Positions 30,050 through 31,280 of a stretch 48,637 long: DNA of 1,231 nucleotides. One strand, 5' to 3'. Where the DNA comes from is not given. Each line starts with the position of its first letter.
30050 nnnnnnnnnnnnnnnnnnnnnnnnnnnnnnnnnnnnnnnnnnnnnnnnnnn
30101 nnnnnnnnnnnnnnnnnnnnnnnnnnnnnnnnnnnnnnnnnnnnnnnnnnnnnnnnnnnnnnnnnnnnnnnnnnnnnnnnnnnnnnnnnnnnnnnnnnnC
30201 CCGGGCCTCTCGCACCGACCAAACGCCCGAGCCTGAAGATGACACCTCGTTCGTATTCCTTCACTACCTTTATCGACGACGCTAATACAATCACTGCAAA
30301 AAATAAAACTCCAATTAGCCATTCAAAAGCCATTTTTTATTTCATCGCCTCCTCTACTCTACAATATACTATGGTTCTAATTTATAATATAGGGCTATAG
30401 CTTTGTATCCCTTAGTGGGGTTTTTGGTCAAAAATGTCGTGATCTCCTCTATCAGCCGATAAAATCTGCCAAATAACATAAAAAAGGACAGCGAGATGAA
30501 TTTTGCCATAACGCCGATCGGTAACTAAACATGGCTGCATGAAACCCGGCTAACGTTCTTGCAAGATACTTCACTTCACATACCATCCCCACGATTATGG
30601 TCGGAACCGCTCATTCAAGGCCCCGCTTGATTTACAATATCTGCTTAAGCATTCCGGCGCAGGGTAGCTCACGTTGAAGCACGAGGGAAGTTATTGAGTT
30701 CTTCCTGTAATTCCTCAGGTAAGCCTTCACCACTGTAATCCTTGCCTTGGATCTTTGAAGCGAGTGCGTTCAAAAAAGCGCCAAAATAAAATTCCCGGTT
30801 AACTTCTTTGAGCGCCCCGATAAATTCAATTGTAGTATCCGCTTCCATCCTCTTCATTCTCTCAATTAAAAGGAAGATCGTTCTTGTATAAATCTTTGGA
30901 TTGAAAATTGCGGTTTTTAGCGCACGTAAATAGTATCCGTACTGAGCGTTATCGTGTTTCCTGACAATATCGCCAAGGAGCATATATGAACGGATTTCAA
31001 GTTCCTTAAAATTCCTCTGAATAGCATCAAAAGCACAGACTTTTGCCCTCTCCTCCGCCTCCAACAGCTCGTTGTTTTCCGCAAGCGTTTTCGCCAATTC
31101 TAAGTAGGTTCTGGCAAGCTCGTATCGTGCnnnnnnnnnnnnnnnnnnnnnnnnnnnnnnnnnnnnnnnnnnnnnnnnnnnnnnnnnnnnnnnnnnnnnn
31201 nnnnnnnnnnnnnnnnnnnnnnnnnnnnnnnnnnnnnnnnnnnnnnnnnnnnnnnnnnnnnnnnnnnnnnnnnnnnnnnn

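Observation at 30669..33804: AT-rich, translationally coupled three-gene cassette between stomatin and moaB: candidate uncharacterised system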

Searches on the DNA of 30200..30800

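Call 51: search_rna_families(source=window, start=30200, end=30800, threshold=evalue, max_evalue=1)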
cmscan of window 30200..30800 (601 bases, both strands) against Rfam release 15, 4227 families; matches with E-value up to 1: 0.
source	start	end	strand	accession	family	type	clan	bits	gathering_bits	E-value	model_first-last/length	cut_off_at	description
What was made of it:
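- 30334..30668 (.): 335-bp spacer between C and the stomatin gene. It is not part of the unit and probably carries the stomatin promoter. No Rfam match (call 51).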

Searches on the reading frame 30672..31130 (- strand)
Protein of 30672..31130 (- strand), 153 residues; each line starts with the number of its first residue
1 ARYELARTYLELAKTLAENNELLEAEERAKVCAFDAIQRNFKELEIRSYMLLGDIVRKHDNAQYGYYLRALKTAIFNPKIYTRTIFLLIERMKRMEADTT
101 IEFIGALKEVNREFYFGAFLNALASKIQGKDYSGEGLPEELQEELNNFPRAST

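Call 62: search_protein_families(library=pfam, proteins=[window:30672-31130:-], max_evalue=1)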
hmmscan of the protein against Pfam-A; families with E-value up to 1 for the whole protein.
seq(153 aa): 1 family
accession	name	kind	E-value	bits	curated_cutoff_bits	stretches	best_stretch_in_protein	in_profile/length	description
PF20023.5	WSLR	-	0.24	12.2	27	0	3-21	6-24/39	Wolframin Sel1-like repeat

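Call 76: search_solved_structures(query=window:30672-31130:-, max_evalue=10)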
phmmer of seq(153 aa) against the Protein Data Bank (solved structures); distinct sequences matched with E-value up to 10: 0.
